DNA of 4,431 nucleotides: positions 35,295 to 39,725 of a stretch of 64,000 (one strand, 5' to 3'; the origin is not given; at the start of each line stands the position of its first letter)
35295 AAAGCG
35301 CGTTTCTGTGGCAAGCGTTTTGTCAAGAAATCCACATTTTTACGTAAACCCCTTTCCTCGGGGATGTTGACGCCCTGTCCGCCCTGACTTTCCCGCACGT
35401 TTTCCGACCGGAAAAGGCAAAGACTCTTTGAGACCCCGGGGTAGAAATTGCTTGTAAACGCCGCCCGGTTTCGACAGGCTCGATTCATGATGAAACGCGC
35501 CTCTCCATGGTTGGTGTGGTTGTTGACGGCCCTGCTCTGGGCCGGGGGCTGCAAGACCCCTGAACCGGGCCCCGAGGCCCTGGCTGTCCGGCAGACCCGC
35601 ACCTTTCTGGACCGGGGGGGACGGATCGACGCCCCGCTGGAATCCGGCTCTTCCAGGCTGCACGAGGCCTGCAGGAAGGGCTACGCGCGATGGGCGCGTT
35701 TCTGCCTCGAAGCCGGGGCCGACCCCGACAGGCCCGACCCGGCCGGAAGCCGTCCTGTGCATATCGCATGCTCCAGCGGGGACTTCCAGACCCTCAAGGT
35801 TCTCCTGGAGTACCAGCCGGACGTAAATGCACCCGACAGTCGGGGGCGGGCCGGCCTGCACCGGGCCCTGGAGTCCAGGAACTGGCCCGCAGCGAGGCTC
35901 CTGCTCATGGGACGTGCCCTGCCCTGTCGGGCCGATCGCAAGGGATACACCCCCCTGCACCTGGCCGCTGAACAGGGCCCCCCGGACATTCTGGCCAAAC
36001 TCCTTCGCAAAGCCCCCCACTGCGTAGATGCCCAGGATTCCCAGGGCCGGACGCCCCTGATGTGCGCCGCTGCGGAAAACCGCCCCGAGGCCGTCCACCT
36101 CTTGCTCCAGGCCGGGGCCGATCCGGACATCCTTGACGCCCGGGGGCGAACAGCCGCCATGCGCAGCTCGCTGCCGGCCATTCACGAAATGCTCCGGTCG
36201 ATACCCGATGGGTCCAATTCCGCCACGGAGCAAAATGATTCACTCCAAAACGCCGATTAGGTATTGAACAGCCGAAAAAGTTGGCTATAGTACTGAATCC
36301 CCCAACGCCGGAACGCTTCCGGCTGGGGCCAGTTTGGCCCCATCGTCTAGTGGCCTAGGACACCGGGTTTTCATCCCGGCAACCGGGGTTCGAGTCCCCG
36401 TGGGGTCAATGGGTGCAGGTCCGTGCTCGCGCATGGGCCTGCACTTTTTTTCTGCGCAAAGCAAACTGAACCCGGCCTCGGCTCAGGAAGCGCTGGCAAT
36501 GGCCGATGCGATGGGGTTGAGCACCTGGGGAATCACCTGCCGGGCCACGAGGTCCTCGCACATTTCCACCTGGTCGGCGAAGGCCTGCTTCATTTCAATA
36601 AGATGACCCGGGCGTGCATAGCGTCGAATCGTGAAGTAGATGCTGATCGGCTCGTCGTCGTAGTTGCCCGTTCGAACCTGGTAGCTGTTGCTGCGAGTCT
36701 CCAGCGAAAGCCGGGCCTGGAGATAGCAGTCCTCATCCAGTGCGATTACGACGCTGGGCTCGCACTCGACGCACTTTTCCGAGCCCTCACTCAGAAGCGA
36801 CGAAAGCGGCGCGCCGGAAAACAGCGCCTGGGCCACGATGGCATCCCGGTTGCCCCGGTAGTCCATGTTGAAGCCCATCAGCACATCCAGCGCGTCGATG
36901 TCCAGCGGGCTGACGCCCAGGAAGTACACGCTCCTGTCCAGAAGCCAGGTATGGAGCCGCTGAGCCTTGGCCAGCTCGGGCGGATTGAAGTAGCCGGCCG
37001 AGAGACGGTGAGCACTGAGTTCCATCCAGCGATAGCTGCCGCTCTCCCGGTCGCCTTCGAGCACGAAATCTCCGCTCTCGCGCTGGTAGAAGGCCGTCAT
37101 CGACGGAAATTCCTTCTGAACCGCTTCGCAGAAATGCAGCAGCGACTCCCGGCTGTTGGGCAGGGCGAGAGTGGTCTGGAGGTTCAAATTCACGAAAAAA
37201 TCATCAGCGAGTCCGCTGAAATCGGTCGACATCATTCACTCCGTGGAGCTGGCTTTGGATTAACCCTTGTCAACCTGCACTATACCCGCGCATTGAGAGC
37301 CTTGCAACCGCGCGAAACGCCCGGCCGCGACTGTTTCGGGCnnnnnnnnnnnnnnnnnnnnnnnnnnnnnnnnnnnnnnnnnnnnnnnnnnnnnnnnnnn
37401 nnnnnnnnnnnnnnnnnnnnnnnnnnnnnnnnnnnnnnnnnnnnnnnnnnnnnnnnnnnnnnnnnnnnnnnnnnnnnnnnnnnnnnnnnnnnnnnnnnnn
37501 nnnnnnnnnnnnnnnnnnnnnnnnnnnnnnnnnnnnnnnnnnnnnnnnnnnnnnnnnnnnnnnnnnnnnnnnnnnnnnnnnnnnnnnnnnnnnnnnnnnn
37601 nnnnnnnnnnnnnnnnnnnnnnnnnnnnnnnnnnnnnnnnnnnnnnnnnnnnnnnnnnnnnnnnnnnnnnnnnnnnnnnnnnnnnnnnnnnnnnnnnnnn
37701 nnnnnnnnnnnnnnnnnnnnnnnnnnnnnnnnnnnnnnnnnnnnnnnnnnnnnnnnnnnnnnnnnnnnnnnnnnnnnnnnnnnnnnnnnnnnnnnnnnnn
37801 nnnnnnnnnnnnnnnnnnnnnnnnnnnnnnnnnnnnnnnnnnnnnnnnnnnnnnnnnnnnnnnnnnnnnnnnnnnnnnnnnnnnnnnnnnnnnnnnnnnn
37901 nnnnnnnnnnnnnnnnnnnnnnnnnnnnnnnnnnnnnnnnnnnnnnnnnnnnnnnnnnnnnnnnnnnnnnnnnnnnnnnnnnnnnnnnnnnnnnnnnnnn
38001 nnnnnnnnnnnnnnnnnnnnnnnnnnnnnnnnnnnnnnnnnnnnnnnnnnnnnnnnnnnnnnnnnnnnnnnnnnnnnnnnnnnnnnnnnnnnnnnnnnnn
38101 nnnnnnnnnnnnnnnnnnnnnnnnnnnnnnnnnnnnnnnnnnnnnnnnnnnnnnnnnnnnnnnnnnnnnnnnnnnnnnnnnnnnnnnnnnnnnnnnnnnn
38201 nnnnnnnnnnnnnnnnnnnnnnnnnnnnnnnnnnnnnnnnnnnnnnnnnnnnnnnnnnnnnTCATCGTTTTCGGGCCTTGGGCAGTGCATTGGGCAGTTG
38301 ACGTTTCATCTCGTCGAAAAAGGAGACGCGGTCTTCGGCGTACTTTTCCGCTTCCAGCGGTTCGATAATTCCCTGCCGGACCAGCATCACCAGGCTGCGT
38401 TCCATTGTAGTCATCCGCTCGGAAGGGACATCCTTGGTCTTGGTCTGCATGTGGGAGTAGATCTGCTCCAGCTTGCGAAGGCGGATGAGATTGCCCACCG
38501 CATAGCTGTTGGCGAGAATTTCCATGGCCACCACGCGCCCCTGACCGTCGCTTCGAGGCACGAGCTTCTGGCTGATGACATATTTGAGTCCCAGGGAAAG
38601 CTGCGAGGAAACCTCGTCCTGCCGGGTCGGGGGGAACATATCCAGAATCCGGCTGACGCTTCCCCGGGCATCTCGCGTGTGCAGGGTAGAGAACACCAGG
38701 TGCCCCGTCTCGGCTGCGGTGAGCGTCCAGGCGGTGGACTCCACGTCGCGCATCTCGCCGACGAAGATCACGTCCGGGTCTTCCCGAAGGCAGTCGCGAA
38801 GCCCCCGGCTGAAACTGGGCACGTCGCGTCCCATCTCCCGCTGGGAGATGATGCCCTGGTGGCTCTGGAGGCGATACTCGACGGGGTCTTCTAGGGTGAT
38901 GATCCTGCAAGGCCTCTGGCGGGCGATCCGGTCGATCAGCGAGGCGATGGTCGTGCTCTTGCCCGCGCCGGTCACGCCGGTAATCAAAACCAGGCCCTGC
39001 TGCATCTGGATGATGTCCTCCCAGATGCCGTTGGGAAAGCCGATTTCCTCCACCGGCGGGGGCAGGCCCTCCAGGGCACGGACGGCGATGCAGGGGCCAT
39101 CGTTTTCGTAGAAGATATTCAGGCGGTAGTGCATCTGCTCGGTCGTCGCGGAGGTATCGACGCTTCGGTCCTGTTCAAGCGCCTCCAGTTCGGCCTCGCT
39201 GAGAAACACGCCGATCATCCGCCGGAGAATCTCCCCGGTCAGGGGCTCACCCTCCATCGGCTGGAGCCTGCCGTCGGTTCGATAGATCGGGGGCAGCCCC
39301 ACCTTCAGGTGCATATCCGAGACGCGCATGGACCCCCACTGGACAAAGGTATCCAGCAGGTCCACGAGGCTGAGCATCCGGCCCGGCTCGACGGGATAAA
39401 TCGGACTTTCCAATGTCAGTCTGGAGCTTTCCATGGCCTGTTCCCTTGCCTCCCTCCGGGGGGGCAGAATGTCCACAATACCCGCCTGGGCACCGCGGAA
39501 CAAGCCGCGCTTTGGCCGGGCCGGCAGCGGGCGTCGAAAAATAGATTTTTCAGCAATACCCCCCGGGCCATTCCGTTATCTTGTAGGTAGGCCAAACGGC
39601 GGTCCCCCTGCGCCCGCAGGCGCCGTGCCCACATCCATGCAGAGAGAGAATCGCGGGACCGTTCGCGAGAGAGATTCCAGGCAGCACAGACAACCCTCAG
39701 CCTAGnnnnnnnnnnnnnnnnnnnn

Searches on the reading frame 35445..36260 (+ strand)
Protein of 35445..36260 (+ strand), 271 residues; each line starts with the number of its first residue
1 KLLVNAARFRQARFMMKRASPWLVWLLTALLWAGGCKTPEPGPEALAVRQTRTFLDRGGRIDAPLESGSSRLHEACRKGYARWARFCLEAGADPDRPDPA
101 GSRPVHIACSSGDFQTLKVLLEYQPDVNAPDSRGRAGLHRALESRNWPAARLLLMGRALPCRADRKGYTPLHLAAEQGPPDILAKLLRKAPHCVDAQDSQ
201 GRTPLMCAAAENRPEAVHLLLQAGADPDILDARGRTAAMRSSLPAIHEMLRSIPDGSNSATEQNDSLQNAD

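Call 7: search_protein_families(library=pfam, max_evalue=0.001, proteins=[window:35445-36260:+])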
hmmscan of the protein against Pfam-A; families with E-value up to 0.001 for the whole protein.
window:35445-36260:+ (271 aa): 6 families
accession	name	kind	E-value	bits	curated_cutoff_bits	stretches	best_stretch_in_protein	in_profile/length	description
PF00023.36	Ank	-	4.5e-30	102.5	21.1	2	200-231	1-32/33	Ankyrin repeat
PF13637.12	Ank_4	-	8.2e-30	102.6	22.7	4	72-121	1-50/50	Ankyrin repeats (many copies)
PF12796.13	Ank_2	-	5.7e-27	94.6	27.3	2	164-230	26-89/90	Ankyrin repeats (3 copies)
PF13606.12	Ank_3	-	2.2e-24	82.9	22.3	1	201-229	2-30/30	Ankyrin repeat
PF13857.12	Ank_5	-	2e-23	82.6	27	3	88-135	2-50/56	Ankyrin repeats (many copies)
PF24521.3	Ank_KRIT1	-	0.00067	19.8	80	0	170-236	49-120/149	KRIT1 ankyrin-repeats domain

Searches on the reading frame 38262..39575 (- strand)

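Call 8: search_protein_families(library=pfam, max_evalue=0.001, proteins=[window:38262-39575:-])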
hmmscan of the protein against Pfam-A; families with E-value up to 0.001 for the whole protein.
window:38262-39575:- (437 aa): 3 families
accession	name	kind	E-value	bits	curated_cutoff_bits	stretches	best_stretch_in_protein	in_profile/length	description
PF00437.27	T2SSE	-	3e-43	148.4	24.9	1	133-348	77-287/370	Type II/IV secretion system protein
PF13401.12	AAA_22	-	0.00045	21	27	1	191-229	3-40/130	AAA domain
PF20720.3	nSTAND3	-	0.0008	19.6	27.2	0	192-231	16-54/155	Novel STAND NTPase 3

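Call 16: search_protein_families(library=ncbifam, max_evalue=0.01, proteins=[window:38262-39575:-])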
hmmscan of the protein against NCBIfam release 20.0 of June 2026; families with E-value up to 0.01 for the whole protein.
window:38262-39575:- (437 aa): 18 families
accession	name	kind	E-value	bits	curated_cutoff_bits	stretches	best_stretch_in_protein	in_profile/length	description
TIGR01420.1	pilT_fam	subfamily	4.3e-103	345.2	319.1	1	81-416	10-341/343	PilT/PilU family type 4a pilus ATPase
TIGR02525.1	plasmid_TraJ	equivalog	1.2e-45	156.1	368.3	1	77-410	15-364/372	plasmid transfer ATPase TraJ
TIGR02533.1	type_II_gspE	equivalog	8.1e-37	127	630.25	1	185-314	235-360/486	type II secretion system ATPase GspE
NF041000.1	ATPase_ComGA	equivalog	8.8e-35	120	300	1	182-340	114-266/267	competence type IV pilus ATPase ComGA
TIGR02524.1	dot_icm_DotB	equivalog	9.3e-35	120.5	463.3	1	146-404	84-345/358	Dot/Icm type IV secretion system ATPase DotB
TIGR02538.1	type_IV_pilB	equivalog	4.4e-33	114.7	675.65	1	98-316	213-435/564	type IV-A pilus assembly ATPase PilB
NF007755.0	PRK10436.1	equivalog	3e-31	108.6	617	1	99-341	118-357/465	type II secretion system protein GspE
NF053534.1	T4PilAsmATPsTfpB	equivalog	5.4e-31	107.6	850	1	184-313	327-452/584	type IV pilus assembly ATPase TfpB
TIGR02782.1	TrbB_P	equivalog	5.1e-15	55.5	304.55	1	195-314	138-256/303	P-type conjugative transfer ATPase TrbB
TIGR02788.1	VirB11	equivalog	1e-13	51.1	249.95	1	194-314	145-266/308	P-type DNA transfer ATPase VirB11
NF058587.1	archaellum_moto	equivalog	1.3e-12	47.2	550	1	195-309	277-392/527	archaellum flagellar ATPase motor FlaI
TIGR03819.1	heli_sec_ATPase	hypoth_equivalog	2.7e-11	43.3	373.15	1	186-335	172-324/340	TadA family conjugal transfer-associated ATPase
NF010407.0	PRK13833.1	subfamily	1.9e-10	40.7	499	1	196-355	147-304/323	conjugal transfer protein TrbB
NF010475.0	PRK13900.1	equivalog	3e-09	36.4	389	1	195-305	162-274/333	type IV secretion system ATPase VirB11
NF010469.0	PRK13894.1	subfamily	4.1e-09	36.2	508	1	195-311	151-265/320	conjugal transfer ATPase TrbB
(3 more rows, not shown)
